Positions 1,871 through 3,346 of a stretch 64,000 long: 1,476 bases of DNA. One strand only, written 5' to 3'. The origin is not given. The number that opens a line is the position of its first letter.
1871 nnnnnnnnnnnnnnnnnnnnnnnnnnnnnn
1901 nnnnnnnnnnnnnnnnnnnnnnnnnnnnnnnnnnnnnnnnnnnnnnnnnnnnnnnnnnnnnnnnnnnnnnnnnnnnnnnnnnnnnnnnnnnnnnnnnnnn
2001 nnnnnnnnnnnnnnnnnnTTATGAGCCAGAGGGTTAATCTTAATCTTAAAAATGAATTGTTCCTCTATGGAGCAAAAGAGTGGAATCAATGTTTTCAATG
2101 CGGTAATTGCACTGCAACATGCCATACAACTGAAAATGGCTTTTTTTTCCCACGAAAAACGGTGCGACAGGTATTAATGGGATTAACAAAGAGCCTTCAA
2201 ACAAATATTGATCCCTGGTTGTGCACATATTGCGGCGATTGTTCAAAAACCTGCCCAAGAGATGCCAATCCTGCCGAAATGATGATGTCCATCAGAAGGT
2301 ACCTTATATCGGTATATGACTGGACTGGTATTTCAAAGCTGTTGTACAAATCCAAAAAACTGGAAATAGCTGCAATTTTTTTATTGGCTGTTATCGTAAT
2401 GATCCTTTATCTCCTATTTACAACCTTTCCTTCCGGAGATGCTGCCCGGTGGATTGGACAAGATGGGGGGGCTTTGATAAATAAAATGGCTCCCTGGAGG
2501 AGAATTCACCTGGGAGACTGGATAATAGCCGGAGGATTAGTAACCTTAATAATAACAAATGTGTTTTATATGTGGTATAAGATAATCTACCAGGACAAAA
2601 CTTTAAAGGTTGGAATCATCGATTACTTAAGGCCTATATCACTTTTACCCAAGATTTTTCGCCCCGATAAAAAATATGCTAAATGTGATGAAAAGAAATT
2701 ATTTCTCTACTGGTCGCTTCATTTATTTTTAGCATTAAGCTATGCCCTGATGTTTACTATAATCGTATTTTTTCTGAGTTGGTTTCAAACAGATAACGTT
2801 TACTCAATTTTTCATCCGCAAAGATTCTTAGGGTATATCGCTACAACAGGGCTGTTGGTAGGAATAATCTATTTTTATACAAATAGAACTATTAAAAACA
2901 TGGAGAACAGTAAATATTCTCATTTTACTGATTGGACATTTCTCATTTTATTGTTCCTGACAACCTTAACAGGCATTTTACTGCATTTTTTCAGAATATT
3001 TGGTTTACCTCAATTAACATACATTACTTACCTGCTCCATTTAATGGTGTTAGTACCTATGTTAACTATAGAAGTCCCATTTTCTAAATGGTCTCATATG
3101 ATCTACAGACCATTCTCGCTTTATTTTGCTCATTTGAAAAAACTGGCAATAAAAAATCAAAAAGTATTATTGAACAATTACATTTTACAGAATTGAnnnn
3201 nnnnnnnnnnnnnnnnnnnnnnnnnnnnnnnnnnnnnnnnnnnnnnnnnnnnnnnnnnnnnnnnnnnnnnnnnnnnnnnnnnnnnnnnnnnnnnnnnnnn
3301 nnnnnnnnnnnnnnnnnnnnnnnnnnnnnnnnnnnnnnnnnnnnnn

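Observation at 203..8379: Mvh-type [NiFe]-hydrogenase wired to a Qmo-like module (two HdrA paralogs plus a QmoC/HdrE-like membrane subunit) with no HdrBC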

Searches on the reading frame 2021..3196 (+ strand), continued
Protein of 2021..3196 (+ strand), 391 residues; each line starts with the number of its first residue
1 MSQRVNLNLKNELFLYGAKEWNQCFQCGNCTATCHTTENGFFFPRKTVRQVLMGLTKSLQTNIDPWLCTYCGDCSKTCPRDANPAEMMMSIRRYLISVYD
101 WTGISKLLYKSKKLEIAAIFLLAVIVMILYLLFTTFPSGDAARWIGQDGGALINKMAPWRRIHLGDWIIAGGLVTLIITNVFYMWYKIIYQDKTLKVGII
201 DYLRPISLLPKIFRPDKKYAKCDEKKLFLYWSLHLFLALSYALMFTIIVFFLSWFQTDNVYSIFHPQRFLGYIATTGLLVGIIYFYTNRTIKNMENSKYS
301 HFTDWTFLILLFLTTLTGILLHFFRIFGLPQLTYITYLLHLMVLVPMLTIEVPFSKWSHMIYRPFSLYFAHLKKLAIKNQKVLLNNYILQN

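Call 95: search_protein_families(library=ncbifam, proteins=[P0146, P0159, P0180, P0181, P0189, P0190, P0198, P0199, P0216, P0257], max_evalue=1e-20)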
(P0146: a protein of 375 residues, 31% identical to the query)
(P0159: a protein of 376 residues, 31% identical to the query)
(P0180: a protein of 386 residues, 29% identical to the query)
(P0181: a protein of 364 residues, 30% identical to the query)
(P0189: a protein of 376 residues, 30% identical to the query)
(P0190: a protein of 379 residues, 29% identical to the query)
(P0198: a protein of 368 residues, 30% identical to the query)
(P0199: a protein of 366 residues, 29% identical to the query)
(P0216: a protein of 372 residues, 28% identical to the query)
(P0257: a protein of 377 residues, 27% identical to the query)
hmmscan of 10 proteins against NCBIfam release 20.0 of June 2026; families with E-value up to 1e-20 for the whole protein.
P0146 (375 aa): 1 family
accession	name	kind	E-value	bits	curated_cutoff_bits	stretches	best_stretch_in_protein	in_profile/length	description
NF038018.1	qmoC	equivalog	1.3e-39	136.7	300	1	11-356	7-357/360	quinone-interacting membrane-bound oxidoreductase complex subunit QmoC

P0159 (376 aa): 1 family
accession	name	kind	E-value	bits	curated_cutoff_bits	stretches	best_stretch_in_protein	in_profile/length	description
NF038018.1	qmoC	equivalog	8.9e-59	199.7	300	1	9-369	5-360/360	quinone-interacting membrane-bound oxidoreductase complex subunit QmoC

P0180 (386 aa): 1 family
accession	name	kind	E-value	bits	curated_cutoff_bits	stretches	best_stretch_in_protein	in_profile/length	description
NF038018.1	qmoC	equivalog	1.2e-58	199.3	300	1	9-376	5-358/360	quinone-interacting membrane-bound oxidoreductase complex subunit QmoC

P0181 (364 aa): 1 family
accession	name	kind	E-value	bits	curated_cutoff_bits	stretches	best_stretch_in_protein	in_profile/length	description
NF038018.1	qmoC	equivalog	1.6e-79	268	300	1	3-354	3-358/360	quinone-interacting membrane-bound oxidoreductase complex subunit QmoC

P0189 (376 aa): 1 family
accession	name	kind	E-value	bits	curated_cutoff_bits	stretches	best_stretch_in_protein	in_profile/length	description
NF038018.1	qmoC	equivalog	1.9e-41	142.7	300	1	12-360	5-357/360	quinone-interacting membrane-bound oxidoreductase complex subunit QmoC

P0190 (379 aa): 1 family
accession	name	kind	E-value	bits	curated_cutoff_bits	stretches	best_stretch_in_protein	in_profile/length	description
NF038018.1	qmoC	equivalog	2.9e-77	260.6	300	1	16-371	2-359/360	quinone-interacting membrane-bound oxidoreductase complex subunit QmoC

P0198 (368 aa): 1 family
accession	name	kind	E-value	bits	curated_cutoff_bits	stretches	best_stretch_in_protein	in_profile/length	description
NF038018.1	qmoC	equivalog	5.6e-91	305.7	300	1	6-349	4-360/360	quinone-interacting membrane-bound oxidoreductase complex subunit QmoC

P0199 (366 aa): 1 family
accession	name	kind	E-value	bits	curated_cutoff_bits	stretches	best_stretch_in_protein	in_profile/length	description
NF038018.1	qmoC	equivalog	9.6e-64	216.1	300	1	6-347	2-358/360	quinone-interacting membrane-bound oxidoreductase complex subunit QmoC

P0216 (372 aa): 2 families
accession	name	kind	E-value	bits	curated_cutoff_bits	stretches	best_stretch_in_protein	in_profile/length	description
NF038018.1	qmoC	equivalog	1.1e-113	380.4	300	1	5-360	1-359/360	quinone-interacting membrane-bound oxidoreductase complex subunit QmoC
NF011607.0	PRK15033.1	subfamily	2.9e-25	89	524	1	67-361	68-373/389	tricarballylate utilization 4Fe-4S protein TcuB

P0257 (377 aa): 2 families
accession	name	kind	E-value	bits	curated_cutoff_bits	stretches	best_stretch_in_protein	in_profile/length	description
NF038018.1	qmoC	equivalog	2.9e-119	398.7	300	1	9-371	1-360/360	quinone-interacting membrane-bound oxidoreductase complex subunit QmoC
NF011607.0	PRK15033.1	subfamily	1.7e-21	76.6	524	1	72-369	69-371/389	tricarballylate utilization 4Fe-4S protein TcuB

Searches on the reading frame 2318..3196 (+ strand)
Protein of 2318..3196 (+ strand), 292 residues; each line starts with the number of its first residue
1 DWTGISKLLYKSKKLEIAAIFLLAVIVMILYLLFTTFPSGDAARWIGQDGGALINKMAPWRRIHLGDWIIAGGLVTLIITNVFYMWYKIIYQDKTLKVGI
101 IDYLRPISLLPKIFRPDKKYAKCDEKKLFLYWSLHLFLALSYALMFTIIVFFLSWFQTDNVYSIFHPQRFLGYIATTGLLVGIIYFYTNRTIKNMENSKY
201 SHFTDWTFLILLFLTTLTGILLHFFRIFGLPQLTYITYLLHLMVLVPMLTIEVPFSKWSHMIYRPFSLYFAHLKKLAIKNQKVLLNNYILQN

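Call 60: predict_structure(alignment_id=A3)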
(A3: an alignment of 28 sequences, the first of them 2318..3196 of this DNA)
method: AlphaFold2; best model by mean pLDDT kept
length: 292 residues; sequences in the alignment: 28
mean_pLDDT: 85.0   pTM: 0.81
mean pLDDT of the five models: 85.0, 84.8, 82.7, 81.5, 77.0
residues with pLDDT >= 90: 133; 70-90: 119; 50-70: 35; < 50: 5
segments of 3 or more residues with pLDDT < 50: 198-200
pLDDT, mean of each block of 10 residues (from residue 1): 58 84 94 92 92 95 90 86 89 89 82 67 64 84 90 93 93 93 87 62 77 95 96 97 91 69 81 90 87 77
secondary structure, 60 per line:
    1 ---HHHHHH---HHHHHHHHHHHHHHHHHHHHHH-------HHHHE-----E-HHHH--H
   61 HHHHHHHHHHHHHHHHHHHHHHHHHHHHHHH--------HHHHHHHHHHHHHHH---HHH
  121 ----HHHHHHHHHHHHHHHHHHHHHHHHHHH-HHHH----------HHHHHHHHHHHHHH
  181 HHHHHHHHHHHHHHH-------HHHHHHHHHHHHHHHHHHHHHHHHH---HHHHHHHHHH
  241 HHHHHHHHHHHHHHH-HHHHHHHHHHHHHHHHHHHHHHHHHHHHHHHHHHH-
elements in order: H4-9 H13-34 H42-45 H54-57 H60-91 H100-114 H125-151 H153-156 H167-195 H203-227 H231-255 H257-291

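Call 63: fold_search(model_id=the predicted structure, library=pdb)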
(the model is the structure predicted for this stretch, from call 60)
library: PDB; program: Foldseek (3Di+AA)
matches with E <= 10: 269; with E <= 0.001: 0
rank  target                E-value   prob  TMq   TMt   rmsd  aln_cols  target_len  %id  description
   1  9ojn                  2.0e-01  0.98  0.43  0.20   6.8       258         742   15  Structure of Mycobacterium smegmatis EtfD (released 2025-05-21)
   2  5g2d                  4.2e-01  0.21  0.21  0.23  21.6       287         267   15  The crystal structure of light-driven chloride pump ClR (T102N) mutant at pH 4.5. (released 2016-10-19)
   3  7o8v                  5.0e-01  0.28  0.25  0.27  20.3       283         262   13  NmHR light state structure at 55 ms (50 - 60 ms) after photoexcitation determined by serial millisecond crystallography (released 2022-02-09)
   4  5ztl                  6.1e-01  0.25  0.25  0.27  20.6       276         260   15  Non-cryogenic structure of light-driven chloride pump having an NTQ motif (released 2018-12-05)
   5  5g2c                  6.4e-01  0.23  0.24  0.26  20.4       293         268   13  The crystal structure of light-driven chloride pump ClR (T102D) mutant at pH 4.5. (released 2016-10-19)
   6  6yof                  7.3e-01  0.08  0.14  0.10  21.1       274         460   13  Structure of PepTSt from COC IMISX setup collected by rotation serial crystallography on crystals prelocated by 2D X-ray (released 2020-11-04)
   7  5g28                  7.7e-01  0.25  0.25  0.27  21.0       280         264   15  The crystal structure of light-driven chloride pump ClR at pH 6.0. (released 2016-10-19)
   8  8jrv_R                1.1e+00  0.18  0.26  0.24  23.3       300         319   11  Cryo-EM structure of the glucagon receptor bound to glucagon and beta-arrestin 1 (released 2023-08-16)
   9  8r0k_A                1.1e+00  0.12  0.21  0.23  20.9       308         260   13  Cryo-EM structure of the microbial rhodopsin CryoR1 at pH 4.3 in detergent (released 2025-05-14)
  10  9ejz_R                1.1e+00  0.13  0.24  0.24  20.9       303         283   14  Human M5 muscarinic acetylcholine receptor complex with mini-Gq, agonist acetylcholine and positive allosteric modulat (released 2025-08-13)
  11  9fks_i                1.3e+00  0.11  0.21  0.22  19.5       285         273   10  Respiratory supercomplex CIII2-CIV2 from alphaproteobacterium (released 2025-12-17)
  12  7ewp_A                1.5e+00  0.18  0.29  0.17  18.6       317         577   13  Cryo-EM structure of human GPR158 in complex with RGS7-Gbeta5 in a 2:1:1 ratio (released 2021-12-01)
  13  6iv2_A                1.6e+00  0.06  0.15  0.16  25.1       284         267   15  Crystal structure of a bacterial Bestrophin homolog from Klebsiella pneumoniae with a mutation Y211A (released 2019-11-13)
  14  6a2j                  1.7e+00  0.15  0.25  0.24  15.1       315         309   15  Crystal structure of heme A synthase from Bacillus subtilis (released 2018-11-21)
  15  8imy_S                1.9e+00  0.18  0.16  0.11  15.9       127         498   12  Cryo-EM structure of GPI-T (inactive mutant) with GPI and proULBP2, a proprotein substrate (released 2023-08-16)
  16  7l2u_D                1.9e+00  0.14  0.21  0.14  15.5       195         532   16  cryo-EM structure of DkTx-bound minimal TRPV1 in open state (released 2021-09-22)
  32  7lpe_A                2.4e+00  0.13  0.21  0.14  16.1       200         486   16  Cryo-EM structure of full-length TRPV1 with capsaicin at 48 degrees Celsius, in an open state, class 1 (released 2021-07-28)
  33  7lpd_A                2.4e+00  0.13  0.21  0.15  15.7       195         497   16  Cryo-EM structure of full-length TRPV1 with capsaicin at 48 degrees Celsius, in an intermediate state, class 2 (released 2021-07-28)
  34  7lr0_A                2.4e+00  0.13  0.22  0.13  15.5       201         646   12  Structure of squirrel TRPV1 in complex with capsaicin (released 2021-04-21)
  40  7l2j_A                2.7e+00  0.03  0.14  0.10  18.2       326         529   13  Cryo-EM structure of full-length TRPV1 at pH6c state (released 2021-09-22)
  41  7l2k_A                2.8e+00  0.12  0.21  0.15  14.9       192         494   14  Cryo-EM structure of full-length TRPV1 at pH6b state (released 2021-09-22)
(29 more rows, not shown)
